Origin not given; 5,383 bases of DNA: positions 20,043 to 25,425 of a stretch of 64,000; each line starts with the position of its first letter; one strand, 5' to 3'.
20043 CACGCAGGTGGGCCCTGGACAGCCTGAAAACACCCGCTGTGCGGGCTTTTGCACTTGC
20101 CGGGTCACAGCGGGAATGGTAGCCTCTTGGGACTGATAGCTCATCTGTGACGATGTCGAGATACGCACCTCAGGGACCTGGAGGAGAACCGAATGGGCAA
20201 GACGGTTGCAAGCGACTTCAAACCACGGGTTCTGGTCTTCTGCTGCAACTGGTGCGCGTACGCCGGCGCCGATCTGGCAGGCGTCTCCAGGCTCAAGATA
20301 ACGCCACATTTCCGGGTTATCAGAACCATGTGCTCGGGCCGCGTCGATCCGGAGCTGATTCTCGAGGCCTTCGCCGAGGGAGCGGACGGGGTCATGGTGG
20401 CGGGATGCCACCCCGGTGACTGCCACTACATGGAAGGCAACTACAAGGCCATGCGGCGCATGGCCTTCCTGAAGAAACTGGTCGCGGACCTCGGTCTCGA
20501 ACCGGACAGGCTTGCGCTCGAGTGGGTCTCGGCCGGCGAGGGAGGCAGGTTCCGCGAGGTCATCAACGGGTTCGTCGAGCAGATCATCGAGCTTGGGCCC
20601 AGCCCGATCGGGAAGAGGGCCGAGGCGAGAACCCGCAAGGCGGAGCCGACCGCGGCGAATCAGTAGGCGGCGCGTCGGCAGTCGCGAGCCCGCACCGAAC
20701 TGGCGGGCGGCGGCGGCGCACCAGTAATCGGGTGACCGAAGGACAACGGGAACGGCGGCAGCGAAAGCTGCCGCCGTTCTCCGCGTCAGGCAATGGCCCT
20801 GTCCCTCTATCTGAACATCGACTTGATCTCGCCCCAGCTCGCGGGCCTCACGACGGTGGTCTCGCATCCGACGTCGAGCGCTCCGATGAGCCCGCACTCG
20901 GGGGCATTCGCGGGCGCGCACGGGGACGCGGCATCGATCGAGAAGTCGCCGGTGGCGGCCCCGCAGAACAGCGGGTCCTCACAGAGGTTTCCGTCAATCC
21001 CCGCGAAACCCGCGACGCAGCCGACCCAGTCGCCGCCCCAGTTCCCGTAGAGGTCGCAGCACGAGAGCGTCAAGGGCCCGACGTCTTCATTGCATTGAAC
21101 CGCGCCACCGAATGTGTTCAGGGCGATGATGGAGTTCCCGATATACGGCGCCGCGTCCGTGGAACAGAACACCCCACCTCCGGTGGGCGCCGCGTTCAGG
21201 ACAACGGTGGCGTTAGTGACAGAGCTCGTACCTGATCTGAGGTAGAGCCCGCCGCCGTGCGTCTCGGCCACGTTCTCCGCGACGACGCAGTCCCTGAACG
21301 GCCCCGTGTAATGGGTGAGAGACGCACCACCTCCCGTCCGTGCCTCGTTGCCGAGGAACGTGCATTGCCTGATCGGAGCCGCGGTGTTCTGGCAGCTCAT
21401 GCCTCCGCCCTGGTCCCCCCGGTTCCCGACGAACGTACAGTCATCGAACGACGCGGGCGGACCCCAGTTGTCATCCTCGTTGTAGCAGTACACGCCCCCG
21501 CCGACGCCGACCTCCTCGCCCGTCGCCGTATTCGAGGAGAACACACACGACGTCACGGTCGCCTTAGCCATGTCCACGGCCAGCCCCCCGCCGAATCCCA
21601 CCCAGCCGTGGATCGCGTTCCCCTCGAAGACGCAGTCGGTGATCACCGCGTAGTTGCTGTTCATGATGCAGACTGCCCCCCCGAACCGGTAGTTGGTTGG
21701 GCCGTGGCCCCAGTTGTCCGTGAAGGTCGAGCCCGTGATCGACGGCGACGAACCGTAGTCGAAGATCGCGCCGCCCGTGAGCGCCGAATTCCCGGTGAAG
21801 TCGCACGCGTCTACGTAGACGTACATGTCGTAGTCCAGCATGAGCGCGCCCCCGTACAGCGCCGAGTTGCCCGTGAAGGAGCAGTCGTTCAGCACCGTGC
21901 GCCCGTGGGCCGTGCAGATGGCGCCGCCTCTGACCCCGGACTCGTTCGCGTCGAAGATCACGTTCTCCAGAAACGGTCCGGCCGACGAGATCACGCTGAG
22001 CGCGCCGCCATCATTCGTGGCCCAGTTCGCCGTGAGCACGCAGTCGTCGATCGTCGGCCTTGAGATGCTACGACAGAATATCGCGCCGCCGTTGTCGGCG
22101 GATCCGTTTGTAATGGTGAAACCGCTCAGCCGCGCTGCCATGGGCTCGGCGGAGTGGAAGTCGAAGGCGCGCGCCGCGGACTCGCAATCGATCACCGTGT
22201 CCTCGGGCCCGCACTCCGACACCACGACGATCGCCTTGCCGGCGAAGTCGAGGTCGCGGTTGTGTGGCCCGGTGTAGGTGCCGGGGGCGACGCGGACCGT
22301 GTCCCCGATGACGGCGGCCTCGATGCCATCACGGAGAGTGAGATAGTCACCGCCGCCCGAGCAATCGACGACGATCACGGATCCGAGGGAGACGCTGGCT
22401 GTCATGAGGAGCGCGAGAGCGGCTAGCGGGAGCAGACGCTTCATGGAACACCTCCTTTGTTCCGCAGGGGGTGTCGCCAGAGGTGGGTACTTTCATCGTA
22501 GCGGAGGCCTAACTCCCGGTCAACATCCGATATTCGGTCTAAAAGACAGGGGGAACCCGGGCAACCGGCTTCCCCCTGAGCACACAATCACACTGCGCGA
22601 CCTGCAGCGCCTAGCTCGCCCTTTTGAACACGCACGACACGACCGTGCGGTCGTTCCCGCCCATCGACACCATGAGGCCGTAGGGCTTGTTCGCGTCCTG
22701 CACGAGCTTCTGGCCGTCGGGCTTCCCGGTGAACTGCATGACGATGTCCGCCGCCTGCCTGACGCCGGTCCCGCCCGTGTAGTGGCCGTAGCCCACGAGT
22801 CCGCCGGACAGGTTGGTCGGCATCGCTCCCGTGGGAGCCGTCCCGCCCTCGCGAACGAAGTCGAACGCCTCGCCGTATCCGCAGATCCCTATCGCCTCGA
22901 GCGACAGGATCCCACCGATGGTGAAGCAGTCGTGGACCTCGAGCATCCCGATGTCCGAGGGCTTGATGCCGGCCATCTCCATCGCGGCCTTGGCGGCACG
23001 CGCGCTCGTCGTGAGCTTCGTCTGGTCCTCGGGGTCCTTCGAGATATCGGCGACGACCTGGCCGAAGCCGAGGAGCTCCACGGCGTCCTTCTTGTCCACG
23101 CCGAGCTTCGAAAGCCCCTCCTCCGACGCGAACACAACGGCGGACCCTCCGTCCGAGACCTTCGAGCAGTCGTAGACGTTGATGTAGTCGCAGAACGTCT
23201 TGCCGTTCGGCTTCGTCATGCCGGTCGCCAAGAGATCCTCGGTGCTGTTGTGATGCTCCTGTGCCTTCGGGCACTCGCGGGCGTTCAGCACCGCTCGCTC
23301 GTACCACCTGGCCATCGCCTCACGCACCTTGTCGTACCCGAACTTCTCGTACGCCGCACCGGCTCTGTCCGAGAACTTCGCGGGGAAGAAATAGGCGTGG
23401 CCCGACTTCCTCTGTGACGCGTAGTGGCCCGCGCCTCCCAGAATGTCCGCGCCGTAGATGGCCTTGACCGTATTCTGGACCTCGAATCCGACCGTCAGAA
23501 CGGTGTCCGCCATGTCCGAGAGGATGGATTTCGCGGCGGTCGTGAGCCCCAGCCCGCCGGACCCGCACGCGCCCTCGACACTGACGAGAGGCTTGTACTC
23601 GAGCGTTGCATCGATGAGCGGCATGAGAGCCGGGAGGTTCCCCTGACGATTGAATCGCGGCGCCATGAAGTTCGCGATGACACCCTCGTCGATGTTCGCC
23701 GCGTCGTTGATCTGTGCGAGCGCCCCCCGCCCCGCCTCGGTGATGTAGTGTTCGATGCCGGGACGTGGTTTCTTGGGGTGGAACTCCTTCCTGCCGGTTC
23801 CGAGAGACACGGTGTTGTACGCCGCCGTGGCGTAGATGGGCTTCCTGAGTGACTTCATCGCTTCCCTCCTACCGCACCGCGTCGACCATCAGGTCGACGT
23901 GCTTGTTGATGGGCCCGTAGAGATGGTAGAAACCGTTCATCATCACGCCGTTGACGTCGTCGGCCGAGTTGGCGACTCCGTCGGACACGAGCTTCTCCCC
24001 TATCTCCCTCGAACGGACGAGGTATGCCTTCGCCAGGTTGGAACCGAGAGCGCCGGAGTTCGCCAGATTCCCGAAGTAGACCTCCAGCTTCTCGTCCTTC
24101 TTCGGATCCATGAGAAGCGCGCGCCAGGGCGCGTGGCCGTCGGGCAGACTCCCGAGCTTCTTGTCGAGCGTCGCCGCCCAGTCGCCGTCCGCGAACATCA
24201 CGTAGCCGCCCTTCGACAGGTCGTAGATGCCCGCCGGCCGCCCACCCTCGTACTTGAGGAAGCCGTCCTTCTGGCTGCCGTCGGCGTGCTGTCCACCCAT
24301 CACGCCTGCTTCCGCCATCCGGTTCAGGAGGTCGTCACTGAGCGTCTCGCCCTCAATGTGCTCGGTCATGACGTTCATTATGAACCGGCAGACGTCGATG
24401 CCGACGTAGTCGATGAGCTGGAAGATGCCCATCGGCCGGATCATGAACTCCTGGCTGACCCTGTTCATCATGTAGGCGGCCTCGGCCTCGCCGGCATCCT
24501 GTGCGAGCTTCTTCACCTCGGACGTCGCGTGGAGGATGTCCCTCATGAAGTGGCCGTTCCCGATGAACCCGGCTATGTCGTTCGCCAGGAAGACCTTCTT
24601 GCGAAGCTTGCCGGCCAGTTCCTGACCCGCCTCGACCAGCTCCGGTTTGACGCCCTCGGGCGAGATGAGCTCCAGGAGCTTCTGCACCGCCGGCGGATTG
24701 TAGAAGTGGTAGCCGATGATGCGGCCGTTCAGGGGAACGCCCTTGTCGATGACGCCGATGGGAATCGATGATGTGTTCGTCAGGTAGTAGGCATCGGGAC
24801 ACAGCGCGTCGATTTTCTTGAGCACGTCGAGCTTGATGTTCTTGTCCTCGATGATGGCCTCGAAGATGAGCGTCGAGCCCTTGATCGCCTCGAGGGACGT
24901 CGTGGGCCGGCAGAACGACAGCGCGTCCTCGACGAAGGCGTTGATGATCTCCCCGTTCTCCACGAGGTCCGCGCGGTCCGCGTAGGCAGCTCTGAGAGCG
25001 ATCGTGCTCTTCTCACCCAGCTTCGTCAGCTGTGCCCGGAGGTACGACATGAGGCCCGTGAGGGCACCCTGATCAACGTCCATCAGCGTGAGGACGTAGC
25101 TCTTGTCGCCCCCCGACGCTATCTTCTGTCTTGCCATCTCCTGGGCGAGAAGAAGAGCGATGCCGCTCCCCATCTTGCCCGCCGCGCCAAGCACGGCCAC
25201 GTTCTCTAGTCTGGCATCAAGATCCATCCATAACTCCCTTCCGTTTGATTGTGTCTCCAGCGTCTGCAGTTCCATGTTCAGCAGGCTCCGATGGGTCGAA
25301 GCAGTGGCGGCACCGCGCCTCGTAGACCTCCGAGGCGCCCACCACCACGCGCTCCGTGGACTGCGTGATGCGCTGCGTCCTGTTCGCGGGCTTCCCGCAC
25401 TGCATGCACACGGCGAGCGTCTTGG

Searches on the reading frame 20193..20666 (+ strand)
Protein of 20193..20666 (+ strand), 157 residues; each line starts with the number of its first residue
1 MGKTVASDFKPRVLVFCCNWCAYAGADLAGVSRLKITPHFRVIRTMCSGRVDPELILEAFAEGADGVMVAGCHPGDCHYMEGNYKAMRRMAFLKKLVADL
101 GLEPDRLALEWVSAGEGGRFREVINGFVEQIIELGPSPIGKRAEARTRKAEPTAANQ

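Call 12: search_protein_families(library=pfam, max_evalue=0.00001, proteins=[window:20193-20666:+])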
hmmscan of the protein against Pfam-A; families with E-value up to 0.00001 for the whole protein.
window:20193-20666:+ (157 aa): 1 family
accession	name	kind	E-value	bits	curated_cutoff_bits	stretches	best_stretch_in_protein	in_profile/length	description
PF02662.21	FlpD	-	7.6e-55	184.6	22.3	1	13-135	1-123/123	Methyl-viologen-reducing hydrogenase, delta subunit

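Call 52: search_protein_families(library=ncbifam, max_evalue=1e-10, proteins=[window:20193-20666:+])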
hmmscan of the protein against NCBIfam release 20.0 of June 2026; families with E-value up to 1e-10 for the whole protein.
window:20193-20666:+ (157 aa): 2 families
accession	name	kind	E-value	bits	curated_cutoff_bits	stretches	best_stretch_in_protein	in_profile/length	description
NF040770.1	hetero_SS_HdrA2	exception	8.1e-53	179.6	1100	1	8-137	645-774/777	CoB-CoM heterodisulfide reductase HdrA2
NF045873.1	F420_non_VhuD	exception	2.2e-35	121.6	215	1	11-139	2-130/132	F420-non-reducing hydrogenase iron-sulfur subunit VhuD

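Call 62: find_encoding_contigs(protein=window:20193-20666:+, flank=10000, max_places=3)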
Protein window:20193-20666:+ (157 aa): 2 contigs read that carry it; 2 places shown.
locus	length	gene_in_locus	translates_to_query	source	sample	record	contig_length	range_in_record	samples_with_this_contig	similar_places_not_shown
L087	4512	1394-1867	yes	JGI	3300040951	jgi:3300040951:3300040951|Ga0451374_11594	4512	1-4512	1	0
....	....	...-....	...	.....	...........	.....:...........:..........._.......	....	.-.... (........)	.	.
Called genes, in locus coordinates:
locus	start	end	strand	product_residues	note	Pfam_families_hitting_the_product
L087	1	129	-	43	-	?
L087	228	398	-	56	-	PF02325:CCB3_YggT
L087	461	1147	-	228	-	PF01168:Ala_racemase_N, PF02784:Orn_Arg_deC_N (faint)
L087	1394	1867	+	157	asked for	PF02662:FlpD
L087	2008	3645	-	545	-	PF02415:Chlam_PMP (faint), PF13229:Beta_helix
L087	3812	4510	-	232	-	?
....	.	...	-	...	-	?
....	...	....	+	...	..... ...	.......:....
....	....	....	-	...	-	?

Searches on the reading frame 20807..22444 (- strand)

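Call 12: search_protein_families(library=pfam, max_evalue=0.00001, proteins=[window:20807-22444:-])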
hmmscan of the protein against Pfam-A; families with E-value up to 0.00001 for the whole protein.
window:20807-22444:- (545 aa): 2 families
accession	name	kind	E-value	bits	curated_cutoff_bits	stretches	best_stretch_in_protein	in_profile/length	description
PF13229.12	Beta_helix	-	1.5e-17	64.1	25.9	1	175-363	3-153/158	Right handed beta helix region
PF02415.23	Chlam_PMP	-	7.6e-15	53.9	20.6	0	161-178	1-18/19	Chlamydia polymorphic membrane protein (Chlamydia_PMP) repeat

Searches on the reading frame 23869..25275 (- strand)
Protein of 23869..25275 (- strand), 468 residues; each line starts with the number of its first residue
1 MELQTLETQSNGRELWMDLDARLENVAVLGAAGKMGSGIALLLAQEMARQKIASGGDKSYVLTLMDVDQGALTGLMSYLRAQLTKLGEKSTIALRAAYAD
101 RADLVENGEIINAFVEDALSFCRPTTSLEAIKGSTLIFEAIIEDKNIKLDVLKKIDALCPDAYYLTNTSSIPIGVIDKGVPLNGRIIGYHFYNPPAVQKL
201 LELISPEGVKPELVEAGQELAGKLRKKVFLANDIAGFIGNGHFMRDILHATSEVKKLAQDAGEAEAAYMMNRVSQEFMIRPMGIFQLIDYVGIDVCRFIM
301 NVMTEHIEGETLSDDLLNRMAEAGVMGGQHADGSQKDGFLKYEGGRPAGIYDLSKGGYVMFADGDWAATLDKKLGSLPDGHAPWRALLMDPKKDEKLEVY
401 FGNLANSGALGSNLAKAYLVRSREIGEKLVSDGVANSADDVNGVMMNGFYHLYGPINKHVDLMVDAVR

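Call 12: search_protein_families(library=pfam, max_evalue=0.00001, proteins=[window:23869-25275:-])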
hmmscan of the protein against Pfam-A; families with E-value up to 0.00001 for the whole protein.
window:23869-25275:- (468 aa): 2 families
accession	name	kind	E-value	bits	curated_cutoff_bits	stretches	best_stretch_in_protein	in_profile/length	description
PF02737.24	3HCDH_N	-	7.2e-29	101.4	22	1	25-233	1-179/180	3-hydroxyacyl-CoA dehydrogenase, NAD binding domain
PF00725.27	3HCDH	-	1.3e-08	35.7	22.1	1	280-333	39-93/97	3-hydroxyacyl-CoA dehydrogenase, C-terminal domain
